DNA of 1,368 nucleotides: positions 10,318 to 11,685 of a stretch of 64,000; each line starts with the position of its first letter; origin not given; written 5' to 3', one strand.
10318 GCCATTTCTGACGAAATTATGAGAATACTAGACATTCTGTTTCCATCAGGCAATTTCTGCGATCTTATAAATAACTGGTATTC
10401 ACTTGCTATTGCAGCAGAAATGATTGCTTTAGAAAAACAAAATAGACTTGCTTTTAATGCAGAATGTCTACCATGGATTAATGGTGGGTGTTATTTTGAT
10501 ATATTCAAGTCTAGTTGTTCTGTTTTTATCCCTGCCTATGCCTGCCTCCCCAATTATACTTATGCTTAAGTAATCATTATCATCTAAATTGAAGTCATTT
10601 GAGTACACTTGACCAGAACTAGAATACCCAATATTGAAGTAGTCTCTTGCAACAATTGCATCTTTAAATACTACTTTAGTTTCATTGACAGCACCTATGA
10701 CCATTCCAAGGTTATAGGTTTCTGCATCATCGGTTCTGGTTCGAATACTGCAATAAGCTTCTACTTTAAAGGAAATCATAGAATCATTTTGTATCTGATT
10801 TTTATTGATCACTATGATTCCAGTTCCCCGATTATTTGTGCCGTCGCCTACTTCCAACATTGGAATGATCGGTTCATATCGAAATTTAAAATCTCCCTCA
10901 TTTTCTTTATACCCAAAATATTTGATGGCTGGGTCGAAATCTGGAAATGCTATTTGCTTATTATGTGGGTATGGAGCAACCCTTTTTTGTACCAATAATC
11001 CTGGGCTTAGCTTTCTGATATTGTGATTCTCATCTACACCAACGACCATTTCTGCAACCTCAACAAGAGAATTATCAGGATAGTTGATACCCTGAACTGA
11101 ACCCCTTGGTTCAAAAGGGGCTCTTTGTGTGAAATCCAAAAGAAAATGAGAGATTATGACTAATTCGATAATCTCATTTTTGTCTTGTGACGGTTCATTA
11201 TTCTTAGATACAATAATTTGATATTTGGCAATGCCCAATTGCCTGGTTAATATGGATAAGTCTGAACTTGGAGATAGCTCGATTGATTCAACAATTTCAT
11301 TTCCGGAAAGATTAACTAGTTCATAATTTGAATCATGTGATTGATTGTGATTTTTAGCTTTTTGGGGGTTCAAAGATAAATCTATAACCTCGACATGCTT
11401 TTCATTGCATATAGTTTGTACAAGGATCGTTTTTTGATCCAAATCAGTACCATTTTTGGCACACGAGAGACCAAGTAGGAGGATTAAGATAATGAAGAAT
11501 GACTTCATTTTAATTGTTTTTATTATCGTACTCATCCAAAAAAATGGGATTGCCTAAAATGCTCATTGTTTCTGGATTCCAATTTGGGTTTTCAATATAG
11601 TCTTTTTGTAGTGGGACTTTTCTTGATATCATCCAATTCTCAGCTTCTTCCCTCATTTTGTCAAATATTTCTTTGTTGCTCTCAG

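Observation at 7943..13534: Three direct copies of the tRNA-Pro promoter and 5' end partition two integrase-less cargo modules upstream of tRNA-Pro(GGG)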

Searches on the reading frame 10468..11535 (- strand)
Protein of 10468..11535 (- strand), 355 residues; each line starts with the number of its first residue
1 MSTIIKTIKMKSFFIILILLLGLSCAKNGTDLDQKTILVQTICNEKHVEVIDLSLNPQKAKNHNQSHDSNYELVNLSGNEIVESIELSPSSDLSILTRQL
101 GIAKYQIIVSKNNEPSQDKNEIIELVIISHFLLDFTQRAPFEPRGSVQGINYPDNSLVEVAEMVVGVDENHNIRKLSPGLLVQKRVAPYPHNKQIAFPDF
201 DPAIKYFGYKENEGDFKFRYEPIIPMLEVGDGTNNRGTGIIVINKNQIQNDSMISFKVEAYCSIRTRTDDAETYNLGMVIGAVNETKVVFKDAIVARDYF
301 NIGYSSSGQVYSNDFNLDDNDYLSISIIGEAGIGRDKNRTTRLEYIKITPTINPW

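Call 7: search_protein_families(library=pfam, proteins=[window:10468-11535:-])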
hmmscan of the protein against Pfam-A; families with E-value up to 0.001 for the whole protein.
window:10468-11535:- (355 aa): 0 families

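Call 39: find_homologous_proteins(query=window:10468-11535:-, max_evalue=1e-10)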
Query window:10468-11535:- (355 aa): 10 proteins with E <= 1e-10 among 3265 candidates.
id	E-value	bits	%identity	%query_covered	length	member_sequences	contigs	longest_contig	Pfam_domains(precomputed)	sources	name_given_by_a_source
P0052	6.4e-227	770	100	97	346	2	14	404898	-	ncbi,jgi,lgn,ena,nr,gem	ncbi:MAG: hypothetical protein HN352_01595 [Bacteroidetes bacterium]|nr:hypothetical protein [Bacter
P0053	2.7e-125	436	58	97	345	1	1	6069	-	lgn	-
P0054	3.4e-125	436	58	97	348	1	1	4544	-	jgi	-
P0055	3.5e-114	400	54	97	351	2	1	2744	-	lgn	-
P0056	2.5e-109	384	56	89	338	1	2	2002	-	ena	-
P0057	9.7e-107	375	54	90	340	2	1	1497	-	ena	-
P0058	1.7e-105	371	50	97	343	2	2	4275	-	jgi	-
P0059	2.1e-79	285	49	79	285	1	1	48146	-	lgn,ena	-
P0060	4.3e-74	268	49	73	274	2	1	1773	-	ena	-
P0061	6.1e-73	264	50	79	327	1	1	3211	-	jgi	-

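Call 40: find_encoding_contigs(protein=P0059, flank=10000, max_places=3)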
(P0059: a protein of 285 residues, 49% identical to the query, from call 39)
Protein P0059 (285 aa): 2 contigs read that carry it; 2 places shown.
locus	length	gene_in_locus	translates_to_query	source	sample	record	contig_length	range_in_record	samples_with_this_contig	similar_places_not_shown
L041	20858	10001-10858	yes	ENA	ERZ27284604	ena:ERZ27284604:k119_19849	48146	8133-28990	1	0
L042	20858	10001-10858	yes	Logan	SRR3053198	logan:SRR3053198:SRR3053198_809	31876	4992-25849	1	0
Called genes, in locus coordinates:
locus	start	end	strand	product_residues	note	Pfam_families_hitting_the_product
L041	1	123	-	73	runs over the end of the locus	-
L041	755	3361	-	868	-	PF24996:NANM, PF24681:Kelch_KLHDC2_KLHL20_DRC7, PF13415:Beta-prop_FBX42, PF24981:Beta-prop_ATRN-LZTR1, PF13964:Beta-prop_Calicin (weak), PF01344:Kelch_1, PF24996:NANM, PF00474:SSF, +2 more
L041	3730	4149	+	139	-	-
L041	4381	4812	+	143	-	-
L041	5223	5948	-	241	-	PF02633:Creatininase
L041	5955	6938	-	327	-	PF00248:Aldo_ket_red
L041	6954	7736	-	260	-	PF05721:PhyH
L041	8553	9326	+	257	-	PF00884:Sulfatase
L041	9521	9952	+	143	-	-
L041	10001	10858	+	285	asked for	-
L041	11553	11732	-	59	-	-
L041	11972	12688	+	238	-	PF00392:GntR, PF08279:HTH_11 (faint), PF07729:FCD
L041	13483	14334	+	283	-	PF02311:AraC_binding, PF07883:Cupin_2 (weak), PF12833:HTH_18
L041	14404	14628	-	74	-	-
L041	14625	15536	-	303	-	PF24316:Tli3 (faint), PF13859:BNR_3, PF13088:BNR_2, PF02012:BNR (faint), PF15902:Sortilin-Vps10 (weak)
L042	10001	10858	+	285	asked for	-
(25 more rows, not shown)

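Call 41: find_encoding_contigs(protein=P0053, flank=10000, max_places=3)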
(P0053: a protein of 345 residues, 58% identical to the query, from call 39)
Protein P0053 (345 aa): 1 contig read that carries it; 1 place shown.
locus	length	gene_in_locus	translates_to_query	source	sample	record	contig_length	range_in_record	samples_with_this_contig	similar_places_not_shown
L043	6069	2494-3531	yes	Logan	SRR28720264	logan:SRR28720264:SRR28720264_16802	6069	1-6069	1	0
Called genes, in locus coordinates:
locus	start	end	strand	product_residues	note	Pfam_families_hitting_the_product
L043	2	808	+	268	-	?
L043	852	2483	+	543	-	PF00884:Sulfatase, PF16347:SGSH_C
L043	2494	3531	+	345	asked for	-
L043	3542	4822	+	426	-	PF13859:BNR_3, PF24316:Tli3 (faint), PF15902:Sortilin-Vps10 (faint), PF02012:BNR (faint), PF13088:BNR_2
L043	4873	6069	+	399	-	?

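Call 47: search_protein_families(library=pfam, proteins=[L043:2-808:+, L043:3542-4822:+, L043:4873-6069:+])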
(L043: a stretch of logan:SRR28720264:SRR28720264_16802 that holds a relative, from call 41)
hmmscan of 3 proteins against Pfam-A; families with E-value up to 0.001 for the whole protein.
L043:2-808:+ (268 aa): 2 families
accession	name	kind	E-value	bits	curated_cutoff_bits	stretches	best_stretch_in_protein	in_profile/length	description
PF00884.28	Sulfatase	-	1.9e-19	70.5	25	1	1-165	165-300/301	Sulfatase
PF16347.10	SGSH_C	-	1.1e-14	55.3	29.3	1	114-248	1-146/154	N-sulphoglucosamine sulphohydrolase, C-terminal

L043:3542-4822:+ (426 aa): 5 families
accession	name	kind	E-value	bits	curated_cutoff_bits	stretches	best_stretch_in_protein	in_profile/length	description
PF13088.12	BNR_2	-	7.2e-19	68.6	31.4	1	98-390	14-276/277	BNR repeat-like domain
PF02012.26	BNR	-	6.7e-10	37.9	27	0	228-238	1-11/12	BNR/Asp-box repeat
PF13859.12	BNR_3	-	1.7e-09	37.9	27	1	80-330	9-256/308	BNR repeat-like domain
PF24316.1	Tli3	-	5.8e-06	27.1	27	0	159-180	76-97/129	T6SS Tli3 immunity protein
PF15902.12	Sortilin-Vps10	-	2.5e-05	23.7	33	0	224-285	376-430/446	Sortilin, neurotensin receptor 3,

L043:4873-6069:+ (399 aa): 6 families
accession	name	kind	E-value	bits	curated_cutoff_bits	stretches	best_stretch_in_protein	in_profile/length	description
PF13088.12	BNR_2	-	1.1e-23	84.4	31.4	1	88-377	15-274/277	BNR repeat-like domain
PF02012.26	BNR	-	2.2e-09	36.3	27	0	291-301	2-12/12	BNR/Asp-box repeat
PF24316.1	Tli3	-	1.4e-06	29.1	27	0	341-367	74-106/129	T6SS Tli3 immunity protein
PF13859.12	BNR_3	-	2.2e-06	27.7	27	1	63-301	2-212/308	BNR repeat-like domain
PF21471.3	Reelin_subrepeat-B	-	2.2e-05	24.7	27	0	68-107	34-76/127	Reelin subrepeat B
PF15902.12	Sortilin-Vps10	-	0.00068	19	33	0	239-371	5-125/446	Sortilin, neurotensin receptor 3,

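Call 93: search_protein_families(library=ncbifam, proteins=[window:10468-11535:-], max_evalue=0.001)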
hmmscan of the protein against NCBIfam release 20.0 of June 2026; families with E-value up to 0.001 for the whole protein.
window:10468-11535:- (355 aa): 0 families
